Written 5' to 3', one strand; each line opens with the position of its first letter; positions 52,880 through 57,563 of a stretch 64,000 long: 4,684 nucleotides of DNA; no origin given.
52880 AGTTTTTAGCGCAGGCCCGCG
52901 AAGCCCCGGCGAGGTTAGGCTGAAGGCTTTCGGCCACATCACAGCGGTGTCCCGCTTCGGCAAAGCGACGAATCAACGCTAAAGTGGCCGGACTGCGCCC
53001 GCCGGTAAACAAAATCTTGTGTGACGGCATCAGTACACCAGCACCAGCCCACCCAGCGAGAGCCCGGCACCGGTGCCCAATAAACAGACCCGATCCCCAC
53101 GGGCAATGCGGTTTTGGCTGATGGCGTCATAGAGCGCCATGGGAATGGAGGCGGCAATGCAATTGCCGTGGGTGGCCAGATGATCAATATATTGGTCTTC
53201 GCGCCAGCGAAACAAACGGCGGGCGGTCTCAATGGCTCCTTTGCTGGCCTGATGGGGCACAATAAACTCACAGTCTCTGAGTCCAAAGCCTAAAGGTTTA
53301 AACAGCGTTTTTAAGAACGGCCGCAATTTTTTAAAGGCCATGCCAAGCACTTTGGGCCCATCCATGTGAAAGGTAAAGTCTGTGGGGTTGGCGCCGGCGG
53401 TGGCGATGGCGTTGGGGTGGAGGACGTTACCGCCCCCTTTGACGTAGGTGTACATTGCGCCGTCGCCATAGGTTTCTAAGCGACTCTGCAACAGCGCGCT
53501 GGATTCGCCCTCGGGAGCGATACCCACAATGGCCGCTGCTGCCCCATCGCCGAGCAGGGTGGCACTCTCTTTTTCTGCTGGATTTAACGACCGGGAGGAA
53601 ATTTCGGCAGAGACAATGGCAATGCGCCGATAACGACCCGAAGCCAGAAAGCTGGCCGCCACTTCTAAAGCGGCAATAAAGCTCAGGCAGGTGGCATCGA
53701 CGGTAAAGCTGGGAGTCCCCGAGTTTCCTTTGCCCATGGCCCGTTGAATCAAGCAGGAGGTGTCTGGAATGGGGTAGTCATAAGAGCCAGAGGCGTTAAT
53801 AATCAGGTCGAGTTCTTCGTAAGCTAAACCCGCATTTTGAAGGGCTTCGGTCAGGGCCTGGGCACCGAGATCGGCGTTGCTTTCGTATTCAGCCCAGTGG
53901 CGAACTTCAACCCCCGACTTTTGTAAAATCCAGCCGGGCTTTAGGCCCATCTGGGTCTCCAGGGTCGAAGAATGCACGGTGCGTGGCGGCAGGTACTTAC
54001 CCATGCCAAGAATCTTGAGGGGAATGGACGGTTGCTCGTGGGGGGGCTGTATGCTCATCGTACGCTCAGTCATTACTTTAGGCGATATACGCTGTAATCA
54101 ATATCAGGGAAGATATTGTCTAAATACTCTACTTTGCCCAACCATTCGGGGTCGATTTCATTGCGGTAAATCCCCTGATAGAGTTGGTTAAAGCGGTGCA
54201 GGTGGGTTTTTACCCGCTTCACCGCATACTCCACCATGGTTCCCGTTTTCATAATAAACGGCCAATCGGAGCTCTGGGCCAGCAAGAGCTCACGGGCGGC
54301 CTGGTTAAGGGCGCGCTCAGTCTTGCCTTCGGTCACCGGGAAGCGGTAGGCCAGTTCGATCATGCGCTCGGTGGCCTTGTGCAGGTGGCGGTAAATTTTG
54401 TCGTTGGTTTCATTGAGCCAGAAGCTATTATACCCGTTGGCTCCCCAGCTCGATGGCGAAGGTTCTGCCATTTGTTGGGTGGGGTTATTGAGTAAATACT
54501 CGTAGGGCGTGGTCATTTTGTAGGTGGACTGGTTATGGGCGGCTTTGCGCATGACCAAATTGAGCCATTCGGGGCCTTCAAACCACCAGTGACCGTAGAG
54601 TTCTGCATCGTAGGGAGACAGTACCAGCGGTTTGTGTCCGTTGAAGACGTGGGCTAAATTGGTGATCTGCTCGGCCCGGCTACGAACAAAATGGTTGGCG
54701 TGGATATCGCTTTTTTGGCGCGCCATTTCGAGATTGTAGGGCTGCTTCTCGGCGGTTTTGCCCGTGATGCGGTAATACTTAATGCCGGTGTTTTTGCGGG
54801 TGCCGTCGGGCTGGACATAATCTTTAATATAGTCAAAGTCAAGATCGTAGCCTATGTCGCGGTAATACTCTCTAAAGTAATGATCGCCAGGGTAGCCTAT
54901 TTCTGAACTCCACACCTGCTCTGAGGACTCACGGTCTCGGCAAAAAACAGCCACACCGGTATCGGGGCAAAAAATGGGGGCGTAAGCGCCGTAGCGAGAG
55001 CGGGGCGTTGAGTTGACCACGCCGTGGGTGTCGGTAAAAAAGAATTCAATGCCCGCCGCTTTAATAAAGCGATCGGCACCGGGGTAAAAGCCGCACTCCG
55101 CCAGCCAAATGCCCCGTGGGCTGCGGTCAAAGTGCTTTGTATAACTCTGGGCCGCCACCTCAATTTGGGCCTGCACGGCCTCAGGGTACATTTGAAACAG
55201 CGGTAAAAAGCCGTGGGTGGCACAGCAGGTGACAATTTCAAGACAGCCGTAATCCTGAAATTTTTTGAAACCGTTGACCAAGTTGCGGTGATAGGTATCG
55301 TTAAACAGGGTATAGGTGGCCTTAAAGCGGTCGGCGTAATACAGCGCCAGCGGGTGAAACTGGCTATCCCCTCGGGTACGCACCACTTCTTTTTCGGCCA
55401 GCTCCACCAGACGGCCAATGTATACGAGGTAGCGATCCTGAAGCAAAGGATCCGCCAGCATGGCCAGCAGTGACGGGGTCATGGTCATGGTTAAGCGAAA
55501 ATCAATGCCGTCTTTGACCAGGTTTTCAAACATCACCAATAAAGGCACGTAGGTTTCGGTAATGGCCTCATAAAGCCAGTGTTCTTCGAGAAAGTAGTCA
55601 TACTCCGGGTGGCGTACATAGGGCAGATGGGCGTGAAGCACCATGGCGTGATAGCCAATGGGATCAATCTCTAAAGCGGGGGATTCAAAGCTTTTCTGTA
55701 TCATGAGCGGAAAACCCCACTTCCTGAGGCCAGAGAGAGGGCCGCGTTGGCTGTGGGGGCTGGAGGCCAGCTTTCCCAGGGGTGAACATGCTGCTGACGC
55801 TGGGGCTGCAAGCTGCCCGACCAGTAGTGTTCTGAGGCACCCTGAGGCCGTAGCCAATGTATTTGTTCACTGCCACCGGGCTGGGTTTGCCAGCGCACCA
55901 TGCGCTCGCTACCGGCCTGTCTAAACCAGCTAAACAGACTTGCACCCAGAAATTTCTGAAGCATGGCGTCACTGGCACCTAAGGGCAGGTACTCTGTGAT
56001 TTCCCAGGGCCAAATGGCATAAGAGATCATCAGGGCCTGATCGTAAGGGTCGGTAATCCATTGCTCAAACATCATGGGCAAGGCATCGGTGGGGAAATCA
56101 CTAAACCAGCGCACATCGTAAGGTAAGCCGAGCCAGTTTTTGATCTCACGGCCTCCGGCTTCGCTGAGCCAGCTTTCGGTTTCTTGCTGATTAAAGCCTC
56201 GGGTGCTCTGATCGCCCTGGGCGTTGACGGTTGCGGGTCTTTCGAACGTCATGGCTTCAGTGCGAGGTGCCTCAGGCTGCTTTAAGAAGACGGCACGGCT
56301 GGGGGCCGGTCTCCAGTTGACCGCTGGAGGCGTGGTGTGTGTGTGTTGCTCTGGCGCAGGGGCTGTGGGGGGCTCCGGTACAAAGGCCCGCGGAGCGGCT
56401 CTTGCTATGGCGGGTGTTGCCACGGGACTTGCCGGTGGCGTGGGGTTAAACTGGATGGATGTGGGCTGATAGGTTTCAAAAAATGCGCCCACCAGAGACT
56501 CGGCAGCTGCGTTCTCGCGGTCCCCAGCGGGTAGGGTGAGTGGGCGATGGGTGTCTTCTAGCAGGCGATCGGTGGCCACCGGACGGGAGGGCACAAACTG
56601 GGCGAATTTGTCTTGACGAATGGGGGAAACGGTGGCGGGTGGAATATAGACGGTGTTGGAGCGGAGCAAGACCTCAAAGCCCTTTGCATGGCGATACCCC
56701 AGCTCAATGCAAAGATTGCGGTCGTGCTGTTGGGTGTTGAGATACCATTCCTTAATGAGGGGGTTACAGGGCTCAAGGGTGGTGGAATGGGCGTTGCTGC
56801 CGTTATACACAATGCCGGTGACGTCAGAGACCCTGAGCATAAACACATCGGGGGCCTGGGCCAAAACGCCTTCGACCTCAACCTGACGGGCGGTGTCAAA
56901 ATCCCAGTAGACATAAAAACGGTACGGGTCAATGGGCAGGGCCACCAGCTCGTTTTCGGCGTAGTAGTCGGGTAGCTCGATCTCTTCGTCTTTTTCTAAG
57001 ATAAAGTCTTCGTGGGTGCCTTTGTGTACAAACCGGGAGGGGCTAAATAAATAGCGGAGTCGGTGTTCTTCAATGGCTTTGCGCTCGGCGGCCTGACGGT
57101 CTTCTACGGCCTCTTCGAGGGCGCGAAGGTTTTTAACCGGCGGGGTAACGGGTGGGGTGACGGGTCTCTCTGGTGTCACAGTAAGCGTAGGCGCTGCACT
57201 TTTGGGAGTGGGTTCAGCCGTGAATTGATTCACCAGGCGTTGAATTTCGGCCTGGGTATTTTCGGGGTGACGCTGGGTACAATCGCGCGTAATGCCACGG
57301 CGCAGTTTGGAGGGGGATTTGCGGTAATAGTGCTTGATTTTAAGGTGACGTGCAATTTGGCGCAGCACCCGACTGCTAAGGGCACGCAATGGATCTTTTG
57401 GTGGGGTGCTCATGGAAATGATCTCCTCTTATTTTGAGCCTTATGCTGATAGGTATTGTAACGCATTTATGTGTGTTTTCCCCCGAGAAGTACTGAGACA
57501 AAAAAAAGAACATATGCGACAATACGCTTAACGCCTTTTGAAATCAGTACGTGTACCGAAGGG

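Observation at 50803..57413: Tail-less FtsZ paralog in an operon with ATP-grasp, KAS III, GH57 and DUF4912 genes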

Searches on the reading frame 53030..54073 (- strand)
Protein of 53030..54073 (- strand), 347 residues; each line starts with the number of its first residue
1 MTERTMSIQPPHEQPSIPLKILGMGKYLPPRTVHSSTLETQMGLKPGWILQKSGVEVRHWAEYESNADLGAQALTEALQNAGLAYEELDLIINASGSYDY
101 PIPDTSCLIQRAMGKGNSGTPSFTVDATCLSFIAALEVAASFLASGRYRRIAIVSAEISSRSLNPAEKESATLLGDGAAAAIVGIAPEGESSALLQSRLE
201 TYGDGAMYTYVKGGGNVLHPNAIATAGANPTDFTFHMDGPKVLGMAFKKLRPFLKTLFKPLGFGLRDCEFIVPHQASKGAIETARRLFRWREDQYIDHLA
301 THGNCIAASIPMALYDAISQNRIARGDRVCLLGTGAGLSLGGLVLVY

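Call 3: search_protein_families(library=pfam, proteins=[window:53030-54073:-], max_evalue=0.01)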
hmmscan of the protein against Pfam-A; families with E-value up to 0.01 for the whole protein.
window:53030-54073:- (347 aa): 4 families
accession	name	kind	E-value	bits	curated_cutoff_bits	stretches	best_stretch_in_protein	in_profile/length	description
PF08541.16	ACP_syn_III_C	-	1.8e-21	76.5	26.6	1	263-345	6-88/90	3-Oxoacyl-[acyl-carrier-protein (ACP)] synthase III C terminal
PF08545.16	ACP_syn_III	-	3.7e-18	65.6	24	1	125-203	3-80/80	3-Oxoacyl-[acyl-carrier-protein (ACP)] synthase III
PF00195.25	Chal_sti_synt_N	-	0.0011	18.9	27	1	62-187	95-225/225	Chalcone and stilbene synthases, N-terminal domain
PF00108.29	Thiolase_N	-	0.0021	17.9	26.4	1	65-157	22-113/260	Thiolase, N-terminal domain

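Call 4: search_protein_families(library=ncbifam, proteins=[window:53030-54073:-], max_evalue=0.01)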
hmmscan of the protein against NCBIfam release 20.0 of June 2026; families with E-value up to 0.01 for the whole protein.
window:53030-54073:- (347 aa): 17 families
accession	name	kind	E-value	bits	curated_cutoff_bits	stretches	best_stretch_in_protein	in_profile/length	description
NF005541.0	PRK07204.1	equivalog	1.5e-99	333.5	402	1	19-347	5-329/329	beta-ketoacyl-ACP synthase III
NF006829.0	PRK09352.1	subfamily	4.5e-66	223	249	1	19-345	5-319/322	beta-ketoacyl-ACP synthase 3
TIGR00747.1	fabH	subfamily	2.8e-58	197.5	292.1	1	20-345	4-320/322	beta-ketoacyl-ACP synthase III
NF004623.0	PRK05963.1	equivalog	8e-47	160.1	437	1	20-345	7-326/328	beta-ketoacyl-ACP synthase III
NF006720.0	PRK09258.1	equivalog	1.5e-24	86.9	285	1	21-339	8-330/338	3-oxoacyl-ACP synthase III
NF005308.0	PRK06840.1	equivalog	2.6e-20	72.8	315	1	20-343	6-331/339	3-oxoacyl-ACP synthase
NF005703.0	PRK07515.1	equivalog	7.9e-20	71.1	304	1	58-345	88-370/373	beta-ketoacyl-ACP synthase III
NF009519.0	PRK12880.1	equivalog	2.1e-13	50.4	436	1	53-345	46-336/353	beta-ketoacyl-ACP synthase III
NF003274.0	PRK04262.1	equivalog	2.1e-10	40.2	244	1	20-337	4-300/347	hydroxymethylglutaryl-CoA synthase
NF005293.2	PRK06816.1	subfamily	3.5e-08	32.9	450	1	25-167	7-160/378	StlD/DarB family beta-ketosynthase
NF004720.0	PRK06064.1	subfamily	4.6e-05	22.3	420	1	65-203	21-159/389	thiolase domain-containing protein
NF006102.0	PRK08256.1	subfamily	0.00021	20.5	436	1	64-148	22-101/394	lipid-transfer protein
NF004715.0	PRK06059.1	equivalog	0.00026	20.1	424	1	54-165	10-122/399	lipid-transfer protein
TIGR01930.1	AcCoA-C-Actrans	subfamily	0.00043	19.3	240.55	1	65-163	20-117/385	acetyl-CoA C-acyltransferase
NF042429.2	DHPHCoAsyn_DpgA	equivalog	0.00085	18.3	425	1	65-189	69-196/350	3,5-dihydroxyphenylacetyl-CoA synthase DpgA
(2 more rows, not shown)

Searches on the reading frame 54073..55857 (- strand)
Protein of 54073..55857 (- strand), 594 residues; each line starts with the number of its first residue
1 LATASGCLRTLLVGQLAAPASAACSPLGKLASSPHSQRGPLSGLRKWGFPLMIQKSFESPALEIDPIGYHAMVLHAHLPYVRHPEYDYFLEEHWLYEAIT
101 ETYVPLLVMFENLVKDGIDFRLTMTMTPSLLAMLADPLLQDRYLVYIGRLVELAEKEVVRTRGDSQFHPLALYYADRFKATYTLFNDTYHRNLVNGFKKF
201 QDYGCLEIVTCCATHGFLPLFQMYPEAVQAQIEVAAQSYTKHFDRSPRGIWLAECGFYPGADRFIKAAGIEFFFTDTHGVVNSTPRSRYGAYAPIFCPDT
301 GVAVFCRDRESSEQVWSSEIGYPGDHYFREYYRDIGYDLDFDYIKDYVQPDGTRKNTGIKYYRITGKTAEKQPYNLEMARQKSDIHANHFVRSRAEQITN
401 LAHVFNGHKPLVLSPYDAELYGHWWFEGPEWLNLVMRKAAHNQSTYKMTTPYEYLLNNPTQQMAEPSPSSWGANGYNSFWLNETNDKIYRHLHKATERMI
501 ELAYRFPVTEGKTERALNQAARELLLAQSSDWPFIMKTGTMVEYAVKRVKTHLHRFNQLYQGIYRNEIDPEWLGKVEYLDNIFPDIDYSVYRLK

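Call 3: search_protein_families(library=pfam, proteins=[window:54073-55857:-], max_evalue=0.01)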
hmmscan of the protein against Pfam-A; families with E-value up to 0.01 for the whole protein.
window:54073-55857:- (594 aa): 2 families
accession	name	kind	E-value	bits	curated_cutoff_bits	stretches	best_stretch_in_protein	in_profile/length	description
PF09210.16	BE_C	-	4.3e-43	146.3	25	1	491-591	1-101/101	1,4-alpha-glucan branching enzyme, C-terminal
PF03065.20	Glyco_hydro_57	-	5.2e-37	128.2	21.2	1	71-370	1-250/291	Glycosyl hydrolase family 57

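Call 4: search_protein_families(library=ncbifam, proteins=[window:54073-55857:-], max_evalue=0.01)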
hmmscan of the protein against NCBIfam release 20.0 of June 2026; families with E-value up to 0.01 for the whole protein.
window:54073-55857:- (594 aa): 2 families
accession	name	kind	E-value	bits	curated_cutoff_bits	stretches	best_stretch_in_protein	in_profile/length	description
NF041133.1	branch_enz_Thcocales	equivalog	1.1e-104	350.9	1000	1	68-591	1-533/553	1,4-alpha-glucan branching protein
NF041566.1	branchenz_Thermus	equivalog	1.3e-97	327.8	920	1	71-592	4-527/527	1,4-alpha-glucan branching protein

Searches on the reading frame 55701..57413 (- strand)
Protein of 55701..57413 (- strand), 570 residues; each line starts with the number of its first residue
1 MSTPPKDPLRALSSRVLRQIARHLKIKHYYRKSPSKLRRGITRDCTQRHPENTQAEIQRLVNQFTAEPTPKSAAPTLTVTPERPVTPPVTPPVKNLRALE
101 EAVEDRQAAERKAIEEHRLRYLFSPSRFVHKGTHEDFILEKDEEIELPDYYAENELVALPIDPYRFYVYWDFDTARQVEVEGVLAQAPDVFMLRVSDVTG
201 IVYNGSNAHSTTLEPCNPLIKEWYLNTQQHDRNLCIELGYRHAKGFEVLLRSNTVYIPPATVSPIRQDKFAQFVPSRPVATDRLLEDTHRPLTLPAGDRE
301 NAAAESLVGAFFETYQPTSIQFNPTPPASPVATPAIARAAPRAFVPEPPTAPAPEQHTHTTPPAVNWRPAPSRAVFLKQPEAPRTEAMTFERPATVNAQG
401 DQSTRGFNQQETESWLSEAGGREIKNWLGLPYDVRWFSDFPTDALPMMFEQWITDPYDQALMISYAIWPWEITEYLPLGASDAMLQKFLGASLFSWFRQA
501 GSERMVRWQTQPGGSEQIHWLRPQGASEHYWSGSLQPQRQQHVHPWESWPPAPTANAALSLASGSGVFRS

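Call 3: search_protein_families(library=pfam, proteins=[window:55701-57413:-], max_evalue=0.01)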
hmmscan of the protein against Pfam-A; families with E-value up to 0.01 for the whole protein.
window:55701-57413:- (570 aa): 1 family
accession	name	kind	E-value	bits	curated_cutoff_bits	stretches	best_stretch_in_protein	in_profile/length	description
PF16258.11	DUF4912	-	7.7e-26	91.1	29.4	1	151-263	1-113/118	Domain of unknown function (DUF4912)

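Call 4: search_protein_families(library=ncbifam, proteins=[window:55701-57413:-], max_evalue=0.01)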
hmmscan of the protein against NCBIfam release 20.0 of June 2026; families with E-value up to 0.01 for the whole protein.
window:55701-57413:- (570 aa): 0 families

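Call 61: search_dna_similar(query=window:55701-57413:-, collection=plasmids, mode=protein, max_rows=12)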
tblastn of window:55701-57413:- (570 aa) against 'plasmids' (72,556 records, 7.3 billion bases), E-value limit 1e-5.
No match.
